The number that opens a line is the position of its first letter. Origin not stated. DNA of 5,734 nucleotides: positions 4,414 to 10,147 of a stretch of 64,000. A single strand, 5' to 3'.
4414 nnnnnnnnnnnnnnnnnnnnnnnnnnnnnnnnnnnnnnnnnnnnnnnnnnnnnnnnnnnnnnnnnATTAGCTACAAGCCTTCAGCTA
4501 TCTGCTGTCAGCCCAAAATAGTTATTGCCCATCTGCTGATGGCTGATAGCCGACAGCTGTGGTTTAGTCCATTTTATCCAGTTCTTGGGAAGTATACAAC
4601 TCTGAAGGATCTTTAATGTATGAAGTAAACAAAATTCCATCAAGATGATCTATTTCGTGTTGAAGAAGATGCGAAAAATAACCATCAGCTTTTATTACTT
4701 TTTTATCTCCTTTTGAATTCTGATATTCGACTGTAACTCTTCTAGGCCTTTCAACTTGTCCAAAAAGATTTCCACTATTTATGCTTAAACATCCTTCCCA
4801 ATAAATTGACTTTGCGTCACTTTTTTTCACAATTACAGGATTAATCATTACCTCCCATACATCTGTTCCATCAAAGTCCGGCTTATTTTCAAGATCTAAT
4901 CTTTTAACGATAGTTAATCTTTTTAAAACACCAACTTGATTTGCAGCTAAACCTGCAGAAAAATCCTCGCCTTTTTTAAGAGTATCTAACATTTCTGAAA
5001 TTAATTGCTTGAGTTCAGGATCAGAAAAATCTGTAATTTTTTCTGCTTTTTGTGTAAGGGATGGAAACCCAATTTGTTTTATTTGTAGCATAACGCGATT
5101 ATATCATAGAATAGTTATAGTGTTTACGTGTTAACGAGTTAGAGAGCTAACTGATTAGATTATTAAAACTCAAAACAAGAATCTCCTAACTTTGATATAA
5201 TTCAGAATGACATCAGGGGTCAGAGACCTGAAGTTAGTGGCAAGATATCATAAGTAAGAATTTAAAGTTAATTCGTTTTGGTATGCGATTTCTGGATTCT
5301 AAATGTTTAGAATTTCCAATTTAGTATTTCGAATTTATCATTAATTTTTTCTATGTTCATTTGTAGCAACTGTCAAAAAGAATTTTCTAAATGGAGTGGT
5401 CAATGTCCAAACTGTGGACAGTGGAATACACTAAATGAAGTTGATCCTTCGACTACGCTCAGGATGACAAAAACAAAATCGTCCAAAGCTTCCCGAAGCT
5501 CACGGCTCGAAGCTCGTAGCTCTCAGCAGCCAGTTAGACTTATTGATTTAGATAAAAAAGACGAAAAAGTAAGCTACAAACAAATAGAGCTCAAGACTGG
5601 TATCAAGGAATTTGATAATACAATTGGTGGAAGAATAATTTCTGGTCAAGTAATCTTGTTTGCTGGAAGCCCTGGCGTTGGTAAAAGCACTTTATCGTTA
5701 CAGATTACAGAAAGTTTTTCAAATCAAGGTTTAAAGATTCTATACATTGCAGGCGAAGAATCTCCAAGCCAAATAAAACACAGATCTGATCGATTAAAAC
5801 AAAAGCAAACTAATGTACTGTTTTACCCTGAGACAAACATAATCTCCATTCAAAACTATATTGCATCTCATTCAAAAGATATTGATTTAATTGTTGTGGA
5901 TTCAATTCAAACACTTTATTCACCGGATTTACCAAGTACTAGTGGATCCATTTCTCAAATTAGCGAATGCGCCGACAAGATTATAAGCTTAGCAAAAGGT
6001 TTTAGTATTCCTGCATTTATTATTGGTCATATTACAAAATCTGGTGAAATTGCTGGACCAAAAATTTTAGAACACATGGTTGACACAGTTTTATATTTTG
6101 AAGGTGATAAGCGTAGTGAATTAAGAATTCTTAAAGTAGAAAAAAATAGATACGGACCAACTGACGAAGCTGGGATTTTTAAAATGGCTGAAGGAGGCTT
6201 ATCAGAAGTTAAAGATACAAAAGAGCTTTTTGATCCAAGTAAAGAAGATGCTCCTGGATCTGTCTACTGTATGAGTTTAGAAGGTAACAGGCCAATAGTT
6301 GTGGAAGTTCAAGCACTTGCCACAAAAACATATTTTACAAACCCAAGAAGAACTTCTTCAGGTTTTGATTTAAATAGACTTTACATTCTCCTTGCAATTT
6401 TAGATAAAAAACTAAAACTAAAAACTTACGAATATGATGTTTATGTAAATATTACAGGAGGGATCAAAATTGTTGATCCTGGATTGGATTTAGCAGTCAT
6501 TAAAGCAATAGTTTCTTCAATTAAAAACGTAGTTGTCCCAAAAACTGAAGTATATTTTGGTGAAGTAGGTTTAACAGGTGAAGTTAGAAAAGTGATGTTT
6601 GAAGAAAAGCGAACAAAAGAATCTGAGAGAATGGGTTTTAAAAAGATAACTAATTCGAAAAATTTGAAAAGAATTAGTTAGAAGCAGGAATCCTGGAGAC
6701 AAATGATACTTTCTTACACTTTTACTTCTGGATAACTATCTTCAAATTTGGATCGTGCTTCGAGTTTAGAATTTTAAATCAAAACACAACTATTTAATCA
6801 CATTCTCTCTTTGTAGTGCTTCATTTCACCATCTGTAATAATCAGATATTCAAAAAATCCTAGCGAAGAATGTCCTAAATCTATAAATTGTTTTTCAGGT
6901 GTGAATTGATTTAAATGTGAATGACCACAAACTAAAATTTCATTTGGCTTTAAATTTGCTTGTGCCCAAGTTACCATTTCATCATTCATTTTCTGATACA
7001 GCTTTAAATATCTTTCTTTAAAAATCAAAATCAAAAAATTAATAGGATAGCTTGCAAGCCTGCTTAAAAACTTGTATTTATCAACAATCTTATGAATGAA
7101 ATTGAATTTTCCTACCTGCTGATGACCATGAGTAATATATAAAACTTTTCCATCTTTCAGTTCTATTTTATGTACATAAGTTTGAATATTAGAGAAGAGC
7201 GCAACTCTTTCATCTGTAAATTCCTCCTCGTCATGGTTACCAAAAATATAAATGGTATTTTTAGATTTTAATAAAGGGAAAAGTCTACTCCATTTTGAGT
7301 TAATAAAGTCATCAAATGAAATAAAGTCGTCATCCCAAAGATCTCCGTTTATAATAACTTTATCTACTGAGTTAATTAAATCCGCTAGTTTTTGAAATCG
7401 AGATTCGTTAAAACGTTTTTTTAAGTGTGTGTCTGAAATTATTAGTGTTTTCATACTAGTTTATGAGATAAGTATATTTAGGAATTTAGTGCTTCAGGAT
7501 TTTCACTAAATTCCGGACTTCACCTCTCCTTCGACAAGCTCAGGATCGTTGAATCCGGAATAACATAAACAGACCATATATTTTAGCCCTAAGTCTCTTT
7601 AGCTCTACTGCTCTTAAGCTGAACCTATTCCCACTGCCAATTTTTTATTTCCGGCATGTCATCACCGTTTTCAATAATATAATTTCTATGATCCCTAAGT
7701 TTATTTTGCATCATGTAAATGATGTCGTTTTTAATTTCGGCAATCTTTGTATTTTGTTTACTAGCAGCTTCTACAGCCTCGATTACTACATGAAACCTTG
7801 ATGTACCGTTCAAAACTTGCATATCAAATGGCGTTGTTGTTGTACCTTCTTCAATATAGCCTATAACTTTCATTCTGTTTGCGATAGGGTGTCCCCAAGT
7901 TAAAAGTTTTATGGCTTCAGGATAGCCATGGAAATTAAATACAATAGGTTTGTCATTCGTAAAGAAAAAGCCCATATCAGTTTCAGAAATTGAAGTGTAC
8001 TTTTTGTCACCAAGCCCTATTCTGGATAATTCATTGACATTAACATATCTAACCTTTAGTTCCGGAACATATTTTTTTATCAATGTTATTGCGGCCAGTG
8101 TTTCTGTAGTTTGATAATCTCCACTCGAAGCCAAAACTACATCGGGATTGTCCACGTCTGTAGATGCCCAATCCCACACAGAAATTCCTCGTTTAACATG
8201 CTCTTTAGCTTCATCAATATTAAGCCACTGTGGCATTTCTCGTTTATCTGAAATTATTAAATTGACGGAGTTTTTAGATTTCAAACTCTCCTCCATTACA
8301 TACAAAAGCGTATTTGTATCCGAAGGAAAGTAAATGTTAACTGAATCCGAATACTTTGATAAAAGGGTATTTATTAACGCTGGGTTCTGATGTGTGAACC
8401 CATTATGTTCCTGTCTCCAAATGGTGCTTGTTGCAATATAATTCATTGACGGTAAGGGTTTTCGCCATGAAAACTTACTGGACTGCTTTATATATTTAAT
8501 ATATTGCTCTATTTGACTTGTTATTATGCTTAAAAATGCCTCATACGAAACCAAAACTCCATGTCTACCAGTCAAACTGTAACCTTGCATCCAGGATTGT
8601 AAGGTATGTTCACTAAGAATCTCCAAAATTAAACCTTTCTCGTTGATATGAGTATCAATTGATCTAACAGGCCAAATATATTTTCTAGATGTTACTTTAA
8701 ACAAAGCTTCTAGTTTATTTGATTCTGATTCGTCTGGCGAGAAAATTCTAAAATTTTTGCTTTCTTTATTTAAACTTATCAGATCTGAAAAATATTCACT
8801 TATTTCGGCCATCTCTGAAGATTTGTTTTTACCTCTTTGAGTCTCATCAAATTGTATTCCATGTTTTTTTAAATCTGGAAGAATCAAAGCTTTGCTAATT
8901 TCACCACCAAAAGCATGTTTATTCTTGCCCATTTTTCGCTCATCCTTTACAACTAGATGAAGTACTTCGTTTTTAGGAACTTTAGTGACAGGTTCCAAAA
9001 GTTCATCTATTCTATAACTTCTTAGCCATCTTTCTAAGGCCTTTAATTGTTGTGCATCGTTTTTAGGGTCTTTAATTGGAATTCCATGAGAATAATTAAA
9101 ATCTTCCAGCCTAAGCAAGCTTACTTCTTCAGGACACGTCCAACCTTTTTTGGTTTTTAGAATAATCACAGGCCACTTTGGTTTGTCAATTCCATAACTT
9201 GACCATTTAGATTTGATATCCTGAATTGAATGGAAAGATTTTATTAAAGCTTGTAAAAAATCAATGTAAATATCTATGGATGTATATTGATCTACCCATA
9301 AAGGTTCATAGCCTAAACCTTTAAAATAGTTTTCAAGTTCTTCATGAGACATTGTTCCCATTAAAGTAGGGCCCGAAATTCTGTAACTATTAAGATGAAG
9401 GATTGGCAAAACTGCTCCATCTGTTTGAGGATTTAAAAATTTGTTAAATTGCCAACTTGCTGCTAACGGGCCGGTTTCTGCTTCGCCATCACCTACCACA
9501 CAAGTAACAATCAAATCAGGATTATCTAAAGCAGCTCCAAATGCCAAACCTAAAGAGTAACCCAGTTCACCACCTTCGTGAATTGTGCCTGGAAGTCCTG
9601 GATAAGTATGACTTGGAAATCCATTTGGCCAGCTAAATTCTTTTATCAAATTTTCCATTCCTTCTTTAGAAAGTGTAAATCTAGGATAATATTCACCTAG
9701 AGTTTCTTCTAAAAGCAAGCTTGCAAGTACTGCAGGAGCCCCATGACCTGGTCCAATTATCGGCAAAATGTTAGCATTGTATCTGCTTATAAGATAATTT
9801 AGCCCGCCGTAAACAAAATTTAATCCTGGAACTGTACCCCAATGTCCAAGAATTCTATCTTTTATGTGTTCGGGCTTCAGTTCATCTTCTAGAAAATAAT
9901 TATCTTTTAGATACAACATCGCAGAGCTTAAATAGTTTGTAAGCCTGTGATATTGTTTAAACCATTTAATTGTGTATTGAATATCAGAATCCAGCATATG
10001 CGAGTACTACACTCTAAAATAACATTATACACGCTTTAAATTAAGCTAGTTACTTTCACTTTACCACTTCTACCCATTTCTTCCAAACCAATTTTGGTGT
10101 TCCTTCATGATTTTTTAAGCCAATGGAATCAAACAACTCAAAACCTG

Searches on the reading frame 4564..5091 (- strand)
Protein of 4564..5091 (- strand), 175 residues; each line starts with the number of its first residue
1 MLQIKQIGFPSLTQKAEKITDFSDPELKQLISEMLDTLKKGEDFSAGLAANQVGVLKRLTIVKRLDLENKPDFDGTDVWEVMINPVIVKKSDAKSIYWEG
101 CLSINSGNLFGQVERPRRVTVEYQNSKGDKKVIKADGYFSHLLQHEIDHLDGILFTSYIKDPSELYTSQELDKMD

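Call 32: search_protein_families(library=pfam, proteins=[window:4564-5091:-], max_evalue=0.001)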
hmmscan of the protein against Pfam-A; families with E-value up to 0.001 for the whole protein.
window:4564-5091:- (175 aa): 1 family
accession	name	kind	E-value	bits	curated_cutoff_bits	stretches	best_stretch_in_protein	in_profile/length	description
PF01327.26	Pep_deformylase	-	2.2e-44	151.3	22.8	1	1-162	1-153/156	Polypeptide deformylase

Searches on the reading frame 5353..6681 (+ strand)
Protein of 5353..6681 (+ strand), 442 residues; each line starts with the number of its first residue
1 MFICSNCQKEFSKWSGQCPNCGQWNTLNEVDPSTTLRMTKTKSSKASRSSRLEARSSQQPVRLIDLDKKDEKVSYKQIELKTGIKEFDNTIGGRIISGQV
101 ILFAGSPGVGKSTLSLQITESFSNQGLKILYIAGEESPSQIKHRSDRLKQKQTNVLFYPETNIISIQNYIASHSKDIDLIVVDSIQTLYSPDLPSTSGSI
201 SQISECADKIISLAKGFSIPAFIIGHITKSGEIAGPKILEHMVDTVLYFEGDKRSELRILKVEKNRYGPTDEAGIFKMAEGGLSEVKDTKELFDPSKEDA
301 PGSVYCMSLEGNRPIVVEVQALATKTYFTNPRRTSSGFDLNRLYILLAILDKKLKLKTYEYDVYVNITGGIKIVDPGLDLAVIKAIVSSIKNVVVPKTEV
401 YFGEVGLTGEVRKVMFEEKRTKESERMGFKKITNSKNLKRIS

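Call 32: search_protein_families(library=pfam, proteins=[window:5353-6681:+], max_evalue=0.001)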
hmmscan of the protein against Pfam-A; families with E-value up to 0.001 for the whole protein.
window:5353-6681:+ (442 aa): 6 families
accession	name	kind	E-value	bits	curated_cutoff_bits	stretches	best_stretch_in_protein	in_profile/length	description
PF06745.19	ATPase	-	4.8e-16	59.3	26.6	1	80-148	1-70/231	KaiC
PF03796.21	DnaB_C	-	1.3e-10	41.5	27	1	80-144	2-66/255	DnaB-like helicase C terminal domain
PF13481.12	AAA_25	-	6.2e-09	36.2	27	1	80-231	15-194/195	AAA domain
PF18073.7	Zn_ribbon_LapB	-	1e-07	31.9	25.7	1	2-29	1-28/28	Rubredoxin metal binding domain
PF13479.12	AAA_24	-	9.4e-06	26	27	1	98-190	2-78/195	AAA domain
PF20720.3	nSTAND3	-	8.9e-05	22.7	27.2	1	99-156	18-69/155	Novel STAND NTPase 3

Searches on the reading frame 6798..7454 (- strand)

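Call 32: search_protein_families(library=pfam, proteins=[window:6798-7454:-], max_evalue=0.001)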
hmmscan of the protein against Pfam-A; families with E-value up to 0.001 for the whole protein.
window:6798-7454:- (218 aa): 2 families
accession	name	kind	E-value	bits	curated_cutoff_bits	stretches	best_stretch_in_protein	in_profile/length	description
PF00149.33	Metallophos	-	5.2e-13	50.3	21.5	1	1-180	1-189/191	Calcineurin-like phosphoesterase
PF12850.12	Metallophos_2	-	7.4e-12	46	27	1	1-187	1-124/154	Calcineurin-like phosphoesterase superfamily domain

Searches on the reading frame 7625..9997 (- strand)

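Call 32: search_protein_families(library=pfam, proteins=[window:7625-9997:-], max_evalue=0.001)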
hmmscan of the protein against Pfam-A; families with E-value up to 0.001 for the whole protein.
window:7625-9997:- (790 aa): 3 families
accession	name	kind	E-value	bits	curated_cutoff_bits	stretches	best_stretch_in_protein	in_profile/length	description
PF09364.15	XFP_N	-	1.9e-125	418.9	23.7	1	10-366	7-363/364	XFP N-terminal domain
PF09363.15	XFP_C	-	9e-71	237.9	23.4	1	585-789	1-202/202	XFP C-terminal domain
PF03894.20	XFP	-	9.1e-69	231.2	22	1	398-574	2-177/177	D-xylulose 5-phosphate/D-fructose 6-phosphate phosphoketolase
